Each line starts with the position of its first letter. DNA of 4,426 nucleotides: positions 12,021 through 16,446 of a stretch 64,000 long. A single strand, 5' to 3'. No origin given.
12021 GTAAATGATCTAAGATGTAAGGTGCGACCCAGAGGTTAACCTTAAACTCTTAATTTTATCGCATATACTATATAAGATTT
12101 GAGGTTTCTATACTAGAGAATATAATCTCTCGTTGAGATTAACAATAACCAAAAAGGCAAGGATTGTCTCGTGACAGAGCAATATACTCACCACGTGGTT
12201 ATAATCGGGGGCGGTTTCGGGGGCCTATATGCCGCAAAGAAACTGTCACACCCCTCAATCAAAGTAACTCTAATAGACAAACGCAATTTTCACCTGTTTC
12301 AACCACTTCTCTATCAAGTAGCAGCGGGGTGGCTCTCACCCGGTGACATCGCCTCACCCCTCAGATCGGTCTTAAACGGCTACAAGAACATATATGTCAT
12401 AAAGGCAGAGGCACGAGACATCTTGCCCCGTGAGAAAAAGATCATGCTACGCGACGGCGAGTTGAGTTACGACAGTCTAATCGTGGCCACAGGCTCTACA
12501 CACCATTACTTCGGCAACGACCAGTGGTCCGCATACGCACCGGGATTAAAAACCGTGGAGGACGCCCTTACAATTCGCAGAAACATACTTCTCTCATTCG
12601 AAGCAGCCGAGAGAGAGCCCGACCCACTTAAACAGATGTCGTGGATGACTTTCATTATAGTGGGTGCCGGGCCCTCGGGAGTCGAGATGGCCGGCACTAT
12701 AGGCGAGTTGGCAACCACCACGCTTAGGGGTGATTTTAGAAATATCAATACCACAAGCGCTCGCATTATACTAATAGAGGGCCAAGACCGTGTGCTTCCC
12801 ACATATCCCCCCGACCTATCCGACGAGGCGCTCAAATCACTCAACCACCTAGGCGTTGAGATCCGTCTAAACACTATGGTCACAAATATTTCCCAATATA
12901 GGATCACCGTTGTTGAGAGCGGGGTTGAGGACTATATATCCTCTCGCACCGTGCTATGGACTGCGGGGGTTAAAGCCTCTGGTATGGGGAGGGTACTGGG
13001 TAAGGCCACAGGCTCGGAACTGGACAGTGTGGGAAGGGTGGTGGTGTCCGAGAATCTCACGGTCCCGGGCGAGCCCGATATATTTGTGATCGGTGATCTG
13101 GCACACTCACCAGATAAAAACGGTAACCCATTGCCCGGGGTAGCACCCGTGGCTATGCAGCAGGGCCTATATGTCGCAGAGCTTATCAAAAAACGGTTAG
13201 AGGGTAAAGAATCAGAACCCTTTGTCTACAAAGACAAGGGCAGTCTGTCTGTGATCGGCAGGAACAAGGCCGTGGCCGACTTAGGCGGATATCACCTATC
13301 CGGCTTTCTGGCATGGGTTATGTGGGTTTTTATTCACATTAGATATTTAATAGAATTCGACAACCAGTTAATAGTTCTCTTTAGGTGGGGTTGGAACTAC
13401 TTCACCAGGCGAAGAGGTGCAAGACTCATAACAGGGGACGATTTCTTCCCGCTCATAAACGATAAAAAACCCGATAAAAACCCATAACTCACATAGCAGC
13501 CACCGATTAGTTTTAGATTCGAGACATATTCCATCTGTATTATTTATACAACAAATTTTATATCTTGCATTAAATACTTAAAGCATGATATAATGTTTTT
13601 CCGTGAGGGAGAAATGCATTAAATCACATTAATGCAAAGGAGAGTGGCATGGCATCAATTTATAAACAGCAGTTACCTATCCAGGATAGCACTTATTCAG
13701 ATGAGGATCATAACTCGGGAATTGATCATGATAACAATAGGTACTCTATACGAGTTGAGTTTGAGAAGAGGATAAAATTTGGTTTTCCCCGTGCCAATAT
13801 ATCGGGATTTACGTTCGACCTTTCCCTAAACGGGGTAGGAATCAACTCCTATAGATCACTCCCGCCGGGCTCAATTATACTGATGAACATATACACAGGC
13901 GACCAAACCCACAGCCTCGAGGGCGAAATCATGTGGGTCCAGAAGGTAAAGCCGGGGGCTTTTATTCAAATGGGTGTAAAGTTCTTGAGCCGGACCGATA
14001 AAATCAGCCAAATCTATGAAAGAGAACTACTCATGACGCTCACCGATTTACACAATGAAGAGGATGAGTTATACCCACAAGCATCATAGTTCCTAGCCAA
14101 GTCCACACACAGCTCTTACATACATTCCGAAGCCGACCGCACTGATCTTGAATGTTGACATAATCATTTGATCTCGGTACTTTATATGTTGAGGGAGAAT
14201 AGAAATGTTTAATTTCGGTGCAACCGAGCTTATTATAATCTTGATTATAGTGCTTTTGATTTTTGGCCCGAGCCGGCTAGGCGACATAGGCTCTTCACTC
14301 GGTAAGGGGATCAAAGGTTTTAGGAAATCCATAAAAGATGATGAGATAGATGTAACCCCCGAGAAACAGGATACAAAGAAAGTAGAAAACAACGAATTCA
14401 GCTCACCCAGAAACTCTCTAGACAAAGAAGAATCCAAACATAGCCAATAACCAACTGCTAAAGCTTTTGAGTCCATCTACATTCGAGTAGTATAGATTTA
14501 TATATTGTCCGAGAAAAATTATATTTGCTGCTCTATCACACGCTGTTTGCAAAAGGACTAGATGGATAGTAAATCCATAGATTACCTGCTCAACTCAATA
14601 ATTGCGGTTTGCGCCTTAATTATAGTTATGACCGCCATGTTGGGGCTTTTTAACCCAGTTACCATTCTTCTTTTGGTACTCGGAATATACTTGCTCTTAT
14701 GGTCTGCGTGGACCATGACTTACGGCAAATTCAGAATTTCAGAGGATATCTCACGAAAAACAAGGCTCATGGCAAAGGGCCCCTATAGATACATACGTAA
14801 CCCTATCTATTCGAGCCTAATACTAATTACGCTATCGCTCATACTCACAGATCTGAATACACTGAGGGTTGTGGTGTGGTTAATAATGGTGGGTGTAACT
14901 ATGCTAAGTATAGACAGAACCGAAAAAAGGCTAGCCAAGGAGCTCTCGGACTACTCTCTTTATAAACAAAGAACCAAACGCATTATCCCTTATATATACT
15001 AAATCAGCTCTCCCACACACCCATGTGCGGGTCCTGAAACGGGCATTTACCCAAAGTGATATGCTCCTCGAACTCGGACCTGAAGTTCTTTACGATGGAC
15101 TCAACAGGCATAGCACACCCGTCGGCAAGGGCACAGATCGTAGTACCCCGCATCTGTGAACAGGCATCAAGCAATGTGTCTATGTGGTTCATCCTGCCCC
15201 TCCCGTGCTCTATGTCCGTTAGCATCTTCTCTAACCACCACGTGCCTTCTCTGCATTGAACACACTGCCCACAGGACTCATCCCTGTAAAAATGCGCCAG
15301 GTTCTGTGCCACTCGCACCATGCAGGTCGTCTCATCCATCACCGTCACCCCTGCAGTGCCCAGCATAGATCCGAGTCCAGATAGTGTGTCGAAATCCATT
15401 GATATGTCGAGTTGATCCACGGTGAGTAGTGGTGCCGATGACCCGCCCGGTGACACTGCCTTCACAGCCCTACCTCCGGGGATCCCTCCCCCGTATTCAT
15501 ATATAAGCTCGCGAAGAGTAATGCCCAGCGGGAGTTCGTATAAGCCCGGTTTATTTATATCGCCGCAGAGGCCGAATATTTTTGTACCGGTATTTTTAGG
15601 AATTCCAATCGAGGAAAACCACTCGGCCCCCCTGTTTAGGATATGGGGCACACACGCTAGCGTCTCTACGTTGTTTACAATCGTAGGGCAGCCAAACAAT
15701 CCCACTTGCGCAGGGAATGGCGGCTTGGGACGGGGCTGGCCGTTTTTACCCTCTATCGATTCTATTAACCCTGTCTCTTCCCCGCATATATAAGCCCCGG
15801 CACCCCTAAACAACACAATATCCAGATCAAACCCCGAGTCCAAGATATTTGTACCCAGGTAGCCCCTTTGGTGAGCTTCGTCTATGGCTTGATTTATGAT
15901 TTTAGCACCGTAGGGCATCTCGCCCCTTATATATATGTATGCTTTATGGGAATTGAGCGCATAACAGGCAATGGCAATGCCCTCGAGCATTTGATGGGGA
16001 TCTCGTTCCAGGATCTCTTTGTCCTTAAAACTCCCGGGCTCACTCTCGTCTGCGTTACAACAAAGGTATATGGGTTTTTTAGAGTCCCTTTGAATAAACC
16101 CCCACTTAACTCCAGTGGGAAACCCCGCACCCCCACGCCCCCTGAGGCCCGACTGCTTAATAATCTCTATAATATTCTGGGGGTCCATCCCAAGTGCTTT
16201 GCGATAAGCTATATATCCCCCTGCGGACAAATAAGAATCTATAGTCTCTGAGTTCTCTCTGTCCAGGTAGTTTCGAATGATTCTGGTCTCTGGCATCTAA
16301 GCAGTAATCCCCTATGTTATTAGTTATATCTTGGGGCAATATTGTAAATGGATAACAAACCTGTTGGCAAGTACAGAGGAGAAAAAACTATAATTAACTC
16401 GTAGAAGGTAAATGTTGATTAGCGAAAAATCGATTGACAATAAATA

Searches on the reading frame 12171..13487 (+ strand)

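Call 55: search_protein_families(library=pfam, proteins=[window:12171-13487:+], max_evalue=0.00001)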
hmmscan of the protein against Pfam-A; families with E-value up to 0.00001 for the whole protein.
window:12171-13487:+ (438 aa): 8 families
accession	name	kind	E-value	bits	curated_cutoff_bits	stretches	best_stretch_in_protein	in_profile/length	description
PF07992.20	Pyr_redox_2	-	1.9e-46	159.2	26.1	1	8-332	2-291/291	Pyridine nucleotide-disulphide oxidoreductase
PF00070.33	Pyr_redox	-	5.4e-14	52.9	22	1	162-242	3-68/82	Pyridine nucleotide-disulphide oxidoreductase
PF01266.30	DAO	-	1.7e-07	31.6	27.9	0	8-39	1-33/353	FAD dependent oxidoreductase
PF22366.1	NDH2_C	-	2.9e-07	31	27.7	1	356-414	2-61/62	NDH2 C-terminal domain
PF13450.12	NAD_binding_8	-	1.2e-06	29.2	21.9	0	11-39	1-29/68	NAD(P)-binding Rossmann-like domain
PF03486.20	HI0933_like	-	1.2e-06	28.7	50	0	8-39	2-33/244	HI0933-like protein Rossmann domain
PF01134.28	GIDA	-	3e-06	27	22.1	0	9-37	2-30/391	Glucose inhibited division protein A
PF13454.12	NAD_binding_9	-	1e-05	26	21.8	0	10-40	1-35/155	FAD-NAD(P)-binding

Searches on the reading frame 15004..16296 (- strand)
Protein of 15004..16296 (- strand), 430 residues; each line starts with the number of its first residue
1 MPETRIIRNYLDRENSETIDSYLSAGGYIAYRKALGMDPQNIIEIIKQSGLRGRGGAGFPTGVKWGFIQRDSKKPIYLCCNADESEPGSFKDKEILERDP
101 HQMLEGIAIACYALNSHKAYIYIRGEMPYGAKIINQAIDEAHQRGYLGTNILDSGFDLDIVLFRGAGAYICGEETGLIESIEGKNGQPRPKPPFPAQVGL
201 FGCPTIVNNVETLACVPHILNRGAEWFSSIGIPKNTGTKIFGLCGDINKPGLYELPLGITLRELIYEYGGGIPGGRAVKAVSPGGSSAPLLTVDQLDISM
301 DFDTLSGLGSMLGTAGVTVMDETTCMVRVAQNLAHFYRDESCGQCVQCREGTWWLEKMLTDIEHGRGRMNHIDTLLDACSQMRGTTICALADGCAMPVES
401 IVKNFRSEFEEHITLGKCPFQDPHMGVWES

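Call 55: search_protein_families(library=pfam, proteins=[window:15004-16296:-], max_evalue=0.00001)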
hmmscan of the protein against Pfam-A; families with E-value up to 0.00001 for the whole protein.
window:15004-16296:- (430 aa): 4 families
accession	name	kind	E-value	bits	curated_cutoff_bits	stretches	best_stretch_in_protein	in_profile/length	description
PF01512.22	Complex1_51K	-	8.2e-49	165.8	31.2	1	46-217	1-149/150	Nuo51 FMN-binding domain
PF10589.14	NADH_4Fe-4S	-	4.3e-31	107.1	23.5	1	329-412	2-85/85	NADH-ubiquinone oxidoreductase-F iron-sulfur binding region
PF10531.15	SLBB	-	1.8e-08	34.5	27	1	242-287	3-51/55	SLBB domain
PF22461.2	SLBB_2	-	2e-07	31.4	27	1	243-303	5-66/79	SLBB domain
